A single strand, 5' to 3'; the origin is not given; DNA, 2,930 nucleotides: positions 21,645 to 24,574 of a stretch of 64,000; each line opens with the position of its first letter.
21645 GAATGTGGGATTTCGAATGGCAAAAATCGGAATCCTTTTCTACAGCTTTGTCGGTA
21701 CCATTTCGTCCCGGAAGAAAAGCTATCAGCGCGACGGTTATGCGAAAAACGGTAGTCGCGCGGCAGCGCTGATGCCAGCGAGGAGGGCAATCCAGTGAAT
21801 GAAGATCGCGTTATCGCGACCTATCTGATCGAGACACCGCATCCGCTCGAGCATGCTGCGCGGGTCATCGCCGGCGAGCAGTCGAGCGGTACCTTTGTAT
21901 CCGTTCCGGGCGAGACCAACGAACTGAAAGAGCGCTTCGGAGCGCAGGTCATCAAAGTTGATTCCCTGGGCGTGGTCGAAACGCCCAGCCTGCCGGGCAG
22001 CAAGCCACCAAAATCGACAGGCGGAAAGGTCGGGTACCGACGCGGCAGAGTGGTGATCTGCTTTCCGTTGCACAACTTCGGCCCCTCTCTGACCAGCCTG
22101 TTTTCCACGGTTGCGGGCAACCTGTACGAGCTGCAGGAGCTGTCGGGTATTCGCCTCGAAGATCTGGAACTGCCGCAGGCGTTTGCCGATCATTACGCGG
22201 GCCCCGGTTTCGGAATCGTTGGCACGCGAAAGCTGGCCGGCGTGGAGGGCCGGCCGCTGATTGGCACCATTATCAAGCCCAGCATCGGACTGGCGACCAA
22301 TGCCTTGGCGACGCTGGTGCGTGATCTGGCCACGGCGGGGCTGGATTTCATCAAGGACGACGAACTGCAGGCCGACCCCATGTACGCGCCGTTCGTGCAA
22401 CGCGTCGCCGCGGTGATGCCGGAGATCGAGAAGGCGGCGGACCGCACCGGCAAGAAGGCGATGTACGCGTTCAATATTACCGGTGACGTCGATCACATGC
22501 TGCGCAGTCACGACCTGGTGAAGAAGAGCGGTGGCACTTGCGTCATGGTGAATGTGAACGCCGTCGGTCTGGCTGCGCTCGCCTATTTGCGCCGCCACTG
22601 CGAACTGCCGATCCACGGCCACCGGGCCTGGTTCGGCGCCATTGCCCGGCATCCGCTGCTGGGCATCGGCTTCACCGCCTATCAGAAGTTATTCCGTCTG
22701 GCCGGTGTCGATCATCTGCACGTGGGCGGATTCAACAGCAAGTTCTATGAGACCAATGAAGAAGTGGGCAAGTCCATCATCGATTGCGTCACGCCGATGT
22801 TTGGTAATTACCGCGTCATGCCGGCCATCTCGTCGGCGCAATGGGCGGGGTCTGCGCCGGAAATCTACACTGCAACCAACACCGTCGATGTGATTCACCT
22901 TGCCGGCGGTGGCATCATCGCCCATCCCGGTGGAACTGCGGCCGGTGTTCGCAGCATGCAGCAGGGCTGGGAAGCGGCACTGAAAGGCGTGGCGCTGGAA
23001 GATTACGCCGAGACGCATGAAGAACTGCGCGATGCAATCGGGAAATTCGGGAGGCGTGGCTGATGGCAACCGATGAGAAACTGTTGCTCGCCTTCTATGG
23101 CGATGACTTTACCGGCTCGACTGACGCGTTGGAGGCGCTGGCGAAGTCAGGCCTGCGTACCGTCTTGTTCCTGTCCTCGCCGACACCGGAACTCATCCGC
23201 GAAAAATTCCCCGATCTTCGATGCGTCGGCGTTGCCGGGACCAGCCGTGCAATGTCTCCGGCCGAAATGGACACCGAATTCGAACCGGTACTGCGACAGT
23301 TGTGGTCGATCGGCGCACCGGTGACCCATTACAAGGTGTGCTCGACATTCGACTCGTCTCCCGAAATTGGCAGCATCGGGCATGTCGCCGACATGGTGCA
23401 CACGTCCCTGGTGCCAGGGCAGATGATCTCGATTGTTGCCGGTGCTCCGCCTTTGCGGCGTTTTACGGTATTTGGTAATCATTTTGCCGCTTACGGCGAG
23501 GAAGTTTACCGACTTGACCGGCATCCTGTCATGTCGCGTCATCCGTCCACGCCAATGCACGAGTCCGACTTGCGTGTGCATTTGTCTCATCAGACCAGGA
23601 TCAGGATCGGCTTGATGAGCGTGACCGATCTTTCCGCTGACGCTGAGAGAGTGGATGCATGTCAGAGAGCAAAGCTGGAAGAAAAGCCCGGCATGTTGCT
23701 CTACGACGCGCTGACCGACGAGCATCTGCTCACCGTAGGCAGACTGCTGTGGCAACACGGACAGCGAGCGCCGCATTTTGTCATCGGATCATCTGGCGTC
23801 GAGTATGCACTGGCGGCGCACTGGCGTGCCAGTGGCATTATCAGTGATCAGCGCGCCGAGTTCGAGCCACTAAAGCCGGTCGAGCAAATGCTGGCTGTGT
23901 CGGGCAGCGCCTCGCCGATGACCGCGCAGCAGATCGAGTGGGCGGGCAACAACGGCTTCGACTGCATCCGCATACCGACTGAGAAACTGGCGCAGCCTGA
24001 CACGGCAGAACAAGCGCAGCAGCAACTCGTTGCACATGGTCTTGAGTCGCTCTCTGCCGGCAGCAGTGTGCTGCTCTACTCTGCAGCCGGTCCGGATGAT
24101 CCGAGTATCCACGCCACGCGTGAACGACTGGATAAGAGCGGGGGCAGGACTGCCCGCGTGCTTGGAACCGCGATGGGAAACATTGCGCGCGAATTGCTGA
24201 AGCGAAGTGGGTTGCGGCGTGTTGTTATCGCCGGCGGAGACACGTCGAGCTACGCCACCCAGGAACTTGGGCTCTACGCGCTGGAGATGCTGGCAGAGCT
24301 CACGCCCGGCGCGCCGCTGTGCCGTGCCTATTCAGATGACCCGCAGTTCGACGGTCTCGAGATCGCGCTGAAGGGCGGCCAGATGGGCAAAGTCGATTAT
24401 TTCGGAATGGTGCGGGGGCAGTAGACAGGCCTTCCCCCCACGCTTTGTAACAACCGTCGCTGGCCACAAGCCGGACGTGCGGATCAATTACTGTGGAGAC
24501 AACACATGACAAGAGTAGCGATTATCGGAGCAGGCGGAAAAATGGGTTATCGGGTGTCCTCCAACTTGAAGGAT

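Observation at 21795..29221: RuBisCO-like protein translationally coupled to a DUF1537 kinase, in a cluster with an IlvD-type dehydratase - not one of the acid-sugar routes I know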

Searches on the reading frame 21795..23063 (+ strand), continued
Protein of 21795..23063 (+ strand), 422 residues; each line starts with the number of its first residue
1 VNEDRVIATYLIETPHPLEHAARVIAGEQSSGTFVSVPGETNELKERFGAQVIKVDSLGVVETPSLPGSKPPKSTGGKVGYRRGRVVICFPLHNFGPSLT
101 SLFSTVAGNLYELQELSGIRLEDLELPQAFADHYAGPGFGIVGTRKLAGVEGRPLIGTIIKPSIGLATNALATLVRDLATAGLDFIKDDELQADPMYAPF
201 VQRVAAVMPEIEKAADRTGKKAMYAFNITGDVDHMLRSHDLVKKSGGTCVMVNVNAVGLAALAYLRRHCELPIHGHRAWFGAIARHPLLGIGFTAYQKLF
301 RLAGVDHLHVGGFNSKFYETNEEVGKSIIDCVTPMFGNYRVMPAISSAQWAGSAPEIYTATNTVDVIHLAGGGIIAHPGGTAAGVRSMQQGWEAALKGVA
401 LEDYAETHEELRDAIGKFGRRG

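Call 55: search_protein_families(library=ncbifam, proteins=[L087:8956-10251:+, L087:10257-11591:+, L087:12918-13745:+, L085:8932-10248:+, L085:10245-11633:+, L085:16546-17376:+, L086:9004-10257:+, L086:10254-11639:+, L086:320-1162:-], max_evalue=1e-30)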
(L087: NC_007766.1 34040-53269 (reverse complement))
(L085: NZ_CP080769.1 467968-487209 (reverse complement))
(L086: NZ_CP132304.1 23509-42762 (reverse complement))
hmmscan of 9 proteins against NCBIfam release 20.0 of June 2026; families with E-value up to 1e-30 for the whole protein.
L087:8956-10251:+ (431 aa): 6 families
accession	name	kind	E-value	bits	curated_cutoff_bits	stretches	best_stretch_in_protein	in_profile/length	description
NF042437.1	OxoIsoapPDcar_OiaX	equivalog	3e-236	783.9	700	1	16-426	1-412/412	3-oxo-isoapionate-4-phosphate decarboxylase OiaX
TIGR03326.1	rubisco_III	equivalog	3e-66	224.1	497.45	1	19-424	17-425/426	type III ribulose-bisphosphate carboxylase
NF003252.0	PRK04208.1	subfamily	1.4e-60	205.1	438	1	27-427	42-457/468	ribulose-bisphosphate carboxylase large subunit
NF007095.0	PRK09549.1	equivalog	2.9e-41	141.3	409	1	15-425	3-401/407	2,3-diketo-5-methylthiopentyl-1-phosphate enolase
NF010002.0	PRK13475.1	equivalog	4.3e-38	131.1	489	0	10-311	20-318/459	ribulose-bisphosphate carboxylase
TIGR03332.1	salvage_mtnW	equivalog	8.7e-31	106.9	513.6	0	18-425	5-406/407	2,3-diketo-5-methylthiopentyl-1-phosphate enolase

L087:10257-11591:+ (444 aa): 2 families
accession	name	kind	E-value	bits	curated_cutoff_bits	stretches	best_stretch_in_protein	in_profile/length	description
NF042436.1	OxoIsoapKin_OiaK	equivalog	7.1e-142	473.2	700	1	2-440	7-451/451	3-oxo-isoapionate kinase OiaK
NF043035.1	OxoTetrKin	equivalog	1.8e-47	162.2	350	1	10-437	6-415/418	3-oxo-tetronate kinase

L087:12918-13745:+ (275 aa): 0 families

L085:8932-10248:+ (438 aa): 6 families
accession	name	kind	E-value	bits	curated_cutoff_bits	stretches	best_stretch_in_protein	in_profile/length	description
NF042437.1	OxoIsoapPDcar_OiaX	equivalog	5.4e-142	473.4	700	1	27-435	5-412/412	3-oxo-isoapionate-4-phosphate decarboxylase OiaX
TIGR03326.1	rubisco_III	equivalog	3.7e-75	253.4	497.45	1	35-432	28-424/426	type III ribulose-bisphosphate carboxylase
NF003252.0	PRK04208.1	subfamily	2.3e-71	240.7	438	1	33-435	41-456/468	ribulose-bisphosphate carboxylase large subunit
NF007095.0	PRK09549.1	equivalog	1.2e-60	205.2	409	1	25-436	6-403/407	2,3-diketo-5-methylthiopentyl-1-phosphate enolase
TIGR03332.1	salvage_mtnW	equivalog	6.4e-50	169.9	513.6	1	24-435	4-407/407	2,3-diketo-5-methylthiopentyl-1-phosphate enolase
NF010002.0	PRK13475.1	equivalog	4.8e-41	140.9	489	1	114-436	100-442/459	ribulose-bisphosphate carboxylase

L085:10245-11633:+ (462 aa): 2 families
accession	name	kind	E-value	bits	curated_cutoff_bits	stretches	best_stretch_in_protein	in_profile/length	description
NF042436.1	OxoIsoapKin_OiaK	equivalog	4.9e-128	427.6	700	1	5-456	9-449/451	3-oxo-isoapionate kinase OiaK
NF043035.1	OxoTetrKin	equivalog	2.8e-48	164.9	350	1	9-455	4-415/418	3-oxo-tetronate kinase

L085:16546-17376:+ (276 aa): 0 families

L086:9004-10257:+ (417 aa): 6 families
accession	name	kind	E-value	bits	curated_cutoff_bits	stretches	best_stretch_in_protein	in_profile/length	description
NF042437.1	OxoIsoapPDcar_OiaX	equivalog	1.9e-141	471.6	700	1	6-415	2-411/412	3-oxo-isoapionate-4-phosphate decarboxylase OiaX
TIGR03326.1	rubisco_III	equivalog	3.1e-69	233.9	497.45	1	17-413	28-424/426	type III ribulose-bisphosphate carboxylase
NF003252.0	PRK04208.1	subfamily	4.1e-64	216.8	438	1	16-412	42-452/468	ribulose-bisphosphate carboxylase large subunit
NF007095.0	PRK09549.1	equivalog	7.3e-46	156.5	409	1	4-415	3-401/407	2,3-diketo-5-methylthiopentyl-1-phosphate enolase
NF010002.0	PRK13475.1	equivalog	1.1e-43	149.6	489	1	95-416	102-441/459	ribulose-bisphosphate carboxylase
TIGR03332.1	salvage_mtnW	equivalog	3.8e-35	121.3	513.6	1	6-414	4-405/407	2,3-diketo-5-methylthiopentyl-1-phosphate enolase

L086:10254-11639:+ (461 aa): 2 families
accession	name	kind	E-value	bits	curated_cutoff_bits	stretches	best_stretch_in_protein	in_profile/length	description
NF042436.1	OxoIsoapKin_OiaK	equivalog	1.2e-141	472.5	700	1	5-451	3-450/451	3-oxo-isoapionate kinase OiaK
NF043035.1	OxoTetrKin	equivalog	5.9e-45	153.9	350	1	17-448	6-414/418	3-oxo-tetronate kinase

L086:320-1162:- (280 aa): 0 families

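Call 60: find_encoding_contigs(protein=P0025, flank=10000, max_places=2)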
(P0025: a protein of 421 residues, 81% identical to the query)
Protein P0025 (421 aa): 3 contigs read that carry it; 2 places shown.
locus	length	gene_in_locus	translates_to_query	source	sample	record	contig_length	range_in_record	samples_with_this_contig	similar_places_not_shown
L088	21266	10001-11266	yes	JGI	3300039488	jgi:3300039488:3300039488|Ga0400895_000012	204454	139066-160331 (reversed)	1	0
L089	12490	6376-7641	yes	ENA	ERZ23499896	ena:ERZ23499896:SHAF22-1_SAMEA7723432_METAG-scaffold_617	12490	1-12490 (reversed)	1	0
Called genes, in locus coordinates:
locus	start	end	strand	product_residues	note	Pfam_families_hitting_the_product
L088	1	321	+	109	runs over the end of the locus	-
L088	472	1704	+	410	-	PF03594:BenE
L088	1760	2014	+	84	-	-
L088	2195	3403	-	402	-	PF02746:MR_MLE_N, PF13378:MR_MLE_C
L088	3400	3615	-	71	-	-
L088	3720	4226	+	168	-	PF09351:DUF1993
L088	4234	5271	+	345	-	PF00478:IMPDH (faint), PF03060:NMO, PF01070:FMN_dh (weak), PF04481:DUF561 (weak)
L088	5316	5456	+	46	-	PF00209:SNF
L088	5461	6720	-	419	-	-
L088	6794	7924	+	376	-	PF00089:Trypsin, PF13365:Trypsin_2, PF00595:PDZ (faint), PF13180:PDZ_2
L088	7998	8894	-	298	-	PF00126:HTH_1, PF03466:LysR_substrate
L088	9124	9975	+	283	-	PF00702:Hydrolase, PF13419:HAD_2 (weak), PF13242:Hydrolase_like (faint)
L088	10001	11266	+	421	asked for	PF02788:RuBisCO_large_N, PF00016:RuBisCO_large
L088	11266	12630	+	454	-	PF07005:SBD_N, PF17042:NBD_C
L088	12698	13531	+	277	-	PF02826:2-Hacid_dh_C (weak), PF03446:NAD_binding_2 (weak), PF03807:F420_oxidored (weak), PF07991:KARI_N, PF16896:PGDH_C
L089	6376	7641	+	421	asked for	PF02788:RuBisCO_large_N, PF00016:RuBisCO_large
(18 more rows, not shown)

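Call 61: find_encoding_contigs(protein=P0087, flank=10000, max_places=2)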
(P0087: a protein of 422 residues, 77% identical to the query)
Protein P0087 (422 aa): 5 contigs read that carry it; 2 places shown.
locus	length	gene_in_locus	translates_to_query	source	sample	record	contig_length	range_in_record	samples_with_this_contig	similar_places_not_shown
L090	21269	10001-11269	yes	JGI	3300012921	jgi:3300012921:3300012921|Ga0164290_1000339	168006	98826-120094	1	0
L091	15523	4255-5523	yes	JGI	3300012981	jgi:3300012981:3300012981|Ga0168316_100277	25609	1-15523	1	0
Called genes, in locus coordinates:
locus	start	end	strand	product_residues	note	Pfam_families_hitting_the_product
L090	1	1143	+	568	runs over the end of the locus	PF07167:PhaC_N, PF00561:Abhydrolase_1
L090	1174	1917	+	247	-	PF00106:adh_short, PF01370:Epimerase (weak), PF08659:KR, PF13561:adh_short_C2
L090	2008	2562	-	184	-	PF09361:Phasin_2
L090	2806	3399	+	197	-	PF07879:PHB_acc_N, PF05233:PHB_acc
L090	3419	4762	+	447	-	PF00919:UPF0004, PF04055:Radical_SAM, PF01938:TRAM (weak), PF18693:TRAM_2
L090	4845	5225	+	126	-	PF06803:DUF1232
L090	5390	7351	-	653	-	PF00270:DEAD (weak), PF13307:Helicase_C_2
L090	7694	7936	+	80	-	-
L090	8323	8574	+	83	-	-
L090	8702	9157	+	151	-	-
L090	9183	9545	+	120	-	-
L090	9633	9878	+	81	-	-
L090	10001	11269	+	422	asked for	PF02788:RuBisCO_large_N, PF00016:RuBisCO_large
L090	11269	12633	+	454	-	PF07005:SBD_N, PF17042:NBD_C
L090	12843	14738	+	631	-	PF04290:DctQ, PF06808:DctM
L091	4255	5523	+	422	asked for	PF02788:RuBisCO_large_N, PF00016:RuBisCO_large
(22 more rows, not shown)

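Call 62: find_encoding_contigs(protein=P0052, flank=10000, max_places=2)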
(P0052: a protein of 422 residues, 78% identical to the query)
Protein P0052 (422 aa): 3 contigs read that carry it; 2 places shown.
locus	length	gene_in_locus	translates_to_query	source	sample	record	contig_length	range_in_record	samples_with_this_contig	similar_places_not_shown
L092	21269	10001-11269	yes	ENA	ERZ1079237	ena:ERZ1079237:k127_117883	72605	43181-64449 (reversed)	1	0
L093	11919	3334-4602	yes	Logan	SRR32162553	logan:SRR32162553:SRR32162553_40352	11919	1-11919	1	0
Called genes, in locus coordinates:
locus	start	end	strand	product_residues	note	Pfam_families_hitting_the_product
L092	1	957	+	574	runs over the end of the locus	PF07167:PhaC_N, PF00561:Abhydrolase_1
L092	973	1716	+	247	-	PF00106:adh_short, PF01370:Epimerase (weak), PF08659:KR, PF13561:adh_short_C2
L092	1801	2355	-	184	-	PF09361:Phasin_2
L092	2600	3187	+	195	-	PF07879:PHB_acc_N, PF05233:PHB_acc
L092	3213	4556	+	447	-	PF00919:UPF0004, PF04055:Radical_SAM, PF01938:TRAM (faint), PF18693:TRAM_2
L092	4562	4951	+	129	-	PF06803:DUF1232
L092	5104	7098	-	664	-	PF00270:DEAD (weak), PF13307:Helicase_C_2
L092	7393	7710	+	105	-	-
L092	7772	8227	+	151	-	-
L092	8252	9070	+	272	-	-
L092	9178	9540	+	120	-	-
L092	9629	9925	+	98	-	-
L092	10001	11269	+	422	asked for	PF02788:RuBisCO_large_N, PF00016:RuBisCO_large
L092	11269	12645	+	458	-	PF07005:SBD_N, PF17042:NBD_C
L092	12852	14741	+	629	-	PF04290:DctQ, PF06808:DctM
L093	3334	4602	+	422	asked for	PF02788:RuBisCO_large_N, PF00016:RuBisCO_large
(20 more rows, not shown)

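Call 80: find_homologous_proteins(query=L085:8932-10248:+)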
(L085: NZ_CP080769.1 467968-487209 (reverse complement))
Query L085:8932-10248:+ (438 aa): 8000 proteins with E <= 0.001 among 8000 candidates; the best 120 are listed.
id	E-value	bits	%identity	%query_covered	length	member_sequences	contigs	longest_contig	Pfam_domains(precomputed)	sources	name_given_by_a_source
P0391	2.3e-282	954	95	100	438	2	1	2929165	PF02788.22,PF00016.27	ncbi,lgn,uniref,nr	ncbi:ribulose-bisphosphate carboxylase large subunit family protein [Cupriavidus sp. P-10]|uniref:ri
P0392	2.8e-206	704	73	96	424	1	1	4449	PF02788.22,PF00016.27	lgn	-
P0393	2.5e-205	701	70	99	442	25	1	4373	PF02788.22,PF00016.27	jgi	jgi:ribulose-bisphosphate carboxylase large chain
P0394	4.9e-205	700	72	96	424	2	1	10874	PF02788.22,PF00016.27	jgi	jgi:ribulose-bisphosphate carboxylase large chain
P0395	5.2e-205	699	70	96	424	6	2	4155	PF02788.22,PF00016.27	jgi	jgi:ribulose-bisphosphate carboxylase large chain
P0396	1.1e-204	698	70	96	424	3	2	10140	PF02788.22,PF00016.27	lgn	-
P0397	1.2e-204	698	70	96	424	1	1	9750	PF02788.22,PF00016.27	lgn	-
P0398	2.5e-204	697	70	96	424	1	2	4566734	PF02788.22,PF00016.27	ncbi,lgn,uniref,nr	ncbi:ribulose-bisphosphate carboxylase large subunit family protein [Cupriavidus basilensis]|uniref:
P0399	3.4e-204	697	71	96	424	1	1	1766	PF02788.22,PF00016.27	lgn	-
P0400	8.8e-204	695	70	96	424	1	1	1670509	PF02788.22,PF00016.27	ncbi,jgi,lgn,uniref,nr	ncbi:ribulose-bisphosphate carboxylase large subunit family protein (plasmid) [Cupriavidus sp. KK10]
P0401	1.3e-203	695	72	95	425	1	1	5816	PF02788.22,PF00016.27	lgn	-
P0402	2.2e-203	694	70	96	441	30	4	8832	PF02788.22,PF00016.27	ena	-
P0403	3.5e-203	693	71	96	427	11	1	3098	PF02788.22,PF00016.27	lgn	-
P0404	4.1e-203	693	70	96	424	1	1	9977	PF02788.22,PF00016.27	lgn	-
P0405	5.0e-203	693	70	96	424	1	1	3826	PF02788.22,PF00016.27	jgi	-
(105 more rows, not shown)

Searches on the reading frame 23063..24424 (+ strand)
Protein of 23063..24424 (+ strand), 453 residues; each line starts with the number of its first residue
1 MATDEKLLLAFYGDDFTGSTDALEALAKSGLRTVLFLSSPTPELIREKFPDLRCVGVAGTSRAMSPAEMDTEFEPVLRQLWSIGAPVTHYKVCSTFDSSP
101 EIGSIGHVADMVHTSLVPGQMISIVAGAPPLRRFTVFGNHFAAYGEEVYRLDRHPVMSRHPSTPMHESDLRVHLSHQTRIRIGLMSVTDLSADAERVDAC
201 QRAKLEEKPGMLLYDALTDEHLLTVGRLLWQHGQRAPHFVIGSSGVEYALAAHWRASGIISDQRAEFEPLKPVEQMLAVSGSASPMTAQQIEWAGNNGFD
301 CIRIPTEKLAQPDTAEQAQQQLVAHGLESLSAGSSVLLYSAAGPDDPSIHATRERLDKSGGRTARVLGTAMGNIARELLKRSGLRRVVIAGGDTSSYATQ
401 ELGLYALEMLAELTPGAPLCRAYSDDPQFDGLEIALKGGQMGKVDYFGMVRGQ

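Call 3: search_protein_families(library=pfam, proteins=[window:23063-24424:+])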
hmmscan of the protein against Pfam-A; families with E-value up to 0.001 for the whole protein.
window:23063-24424:+ (453 aa): 2 families
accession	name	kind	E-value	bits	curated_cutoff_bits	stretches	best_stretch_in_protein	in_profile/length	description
PF07005.16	SBD_N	-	7.4e-55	186.7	25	1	9-250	1-230/230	Sugar-binding N-terminal domain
PF17042.10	NBD_C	-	5.3e-36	125.1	28.3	1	277-447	1-168/168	Nucleotide-binding C-terminal domain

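Call 4: search_protein_families(library=ncbifam, proteins=[window:23063-24424:+])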
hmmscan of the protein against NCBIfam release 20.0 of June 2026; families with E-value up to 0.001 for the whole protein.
window:23063-24424:+ (453 aa): 3 families
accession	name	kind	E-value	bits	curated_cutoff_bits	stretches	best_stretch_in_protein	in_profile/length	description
NF042436.1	OxoIsoapKin_OiaK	equivalog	2.5e-149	497.8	700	1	3-451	5-450/451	3-oxo-isoapionate kinase OiaK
NF043035.1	OxoTetrKin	equivalog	8.6e-63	212.7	350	1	12-448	5-414/418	3-oxo-tetronate kinase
NF047819.1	ThrnKinDtnkGamma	equivalog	3e-21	75.8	450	1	13-419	7-383/422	D-threonate kinase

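Call 14: search_solved_structures(query=window:23063-24424:+)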
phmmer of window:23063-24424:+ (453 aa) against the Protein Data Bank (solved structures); distinct sequences matched with E-value up to 0.001: 3.
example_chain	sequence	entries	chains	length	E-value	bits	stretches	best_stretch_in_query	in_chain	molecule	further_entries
5dmh_A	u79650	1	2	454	4.7e-34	121.1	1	7-448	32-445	Uncharacterized protein conserved in bacteria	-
1yzy_A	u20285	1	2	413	1e-26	96.9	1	9-452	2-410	Hypothetical protein HI1011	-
3dqq_A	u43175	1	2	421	7.7e-25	90.7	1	9-447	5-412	Putative tRNA synthase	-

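Call 57: search_dna_similar(query=window:23063-24424:+, collection=plasmids, mode=protein, max_rows=60, max_evalue=1e-60, rows=spread)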
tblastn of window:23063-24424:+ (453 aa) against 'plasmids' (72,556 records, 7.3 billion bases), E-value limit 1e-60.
Records with a match: 290; places in all: 296; records where one place covers at least 80% of the query: 289.
Best place of each record, by identity: <60% 290.
By first word of the organism name: Rhizobium 139; Sinorhizobium 65; Shinella 9; Azospirillum 9; Roseibium 6; Burkholderia 5; Bradyrhizobium 4; Labrenzia 4; Caballeronia 3; Variovorax 3; and 30 more.
By predicted mobility (MOB-suite, as given by PLSDB): non-mobilizable 134; conjugative 99; mobilizable 57.
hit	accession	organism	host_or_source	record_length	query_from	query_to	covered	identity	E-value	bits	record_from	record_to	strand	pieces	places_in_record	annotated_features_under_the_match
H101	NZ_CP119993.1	Halomarina sp. PSR21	cell culture,saline soil from Tarim ...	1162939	3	451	99%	48.5%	8e-121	395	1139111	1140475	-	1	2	record has no annotation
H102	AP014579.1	Burkholderia sp. RPE67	Riptortus pedestris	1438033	3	451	99%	47.7%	3e-119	390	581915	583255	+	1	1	type III effector Hrp-dependent protein | ribulose-bisphosphate carboxylase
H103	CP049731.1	Rhizobium leguminosarum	Pisum sativum,Pisum sativum nodules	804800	1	451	100%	47.4%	1e-109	362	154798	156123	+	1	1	four-carbon acid sugar kinase family protein | ribulose 1,5-bisphosphate carboxylase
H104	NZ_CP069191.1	Haloterrigena salifodinae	Salt Microbe,Salt Mine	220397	3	451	99%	47.5%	3e-114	376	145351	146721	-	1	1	four-carbon acid sugar kinase family protein | ribulose-bisphosphate carboxylase large subunit family protein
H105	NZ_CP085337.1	Haladaptatus halobius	cell culture,saline soil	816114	5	451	99%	47.4%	2e-124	405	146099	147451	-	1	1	four-carbon acid sugar kinase family protein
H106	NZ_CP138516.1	Variovorax paradoxus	Legume root,PacBio whole genome assembly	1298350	1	451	100%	46.6%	9e-99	331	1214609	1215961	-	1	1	none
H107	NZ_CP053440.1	Rhizobium brockwellii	Trifolium repens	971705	8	451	98%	47.3%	7e-109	360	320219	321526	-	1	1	four-carbon acid sugar kinase family protein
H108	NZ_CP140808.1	Rhizobium beringeri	Trifolium pratense,whole organism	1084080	8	451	98%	47.2%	3e-108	358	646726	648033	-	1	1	record has no annotation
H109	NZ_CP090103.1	Rhizobium leguminosarum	Trifolium pratense,Cell culture,Plant ...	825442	8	451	98%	47.1%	3e-107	356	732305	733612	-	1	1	four-carbon acid sugar kinase family protein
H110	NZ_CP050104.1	Rhizobium leguminosarum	Trifolium repens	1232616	5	451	99%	46.8%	5e-107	355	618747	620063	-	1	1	record has no annotation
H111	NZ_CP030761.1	Rhizobium leguminosarum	Genomic DNA from Bacterial pure culture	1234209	5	451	99%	46.6%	2e-109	362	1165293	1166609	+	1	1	record has no annotation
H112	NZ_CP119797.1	Halomontanus rarus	cell culture,sediment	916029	8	447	97%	47.1%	9e-119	389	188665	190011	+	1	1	four-carbon acid sugar kinase family protein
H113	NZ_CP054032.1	Rhizobium indicum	Pisum sativum l. (pea),Pure culture,Pea ...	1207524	8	451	98%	46.7%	6e-108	358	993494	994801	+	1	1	record has no annotation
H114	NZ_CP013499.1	Rhizobium sp. N621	Phaseolus vulgaris,Whole ...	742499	5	451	99%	46.3%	5e-107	355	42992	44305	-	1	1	four-carbon acid sugar kinase family protein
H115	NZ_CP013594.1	Rhizobium sp. N871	Phaseolus vulgaris,Whole ...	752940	5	451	99%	46.3%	5e-107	355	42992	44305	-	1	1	four-carbon acid sugar kinase family protein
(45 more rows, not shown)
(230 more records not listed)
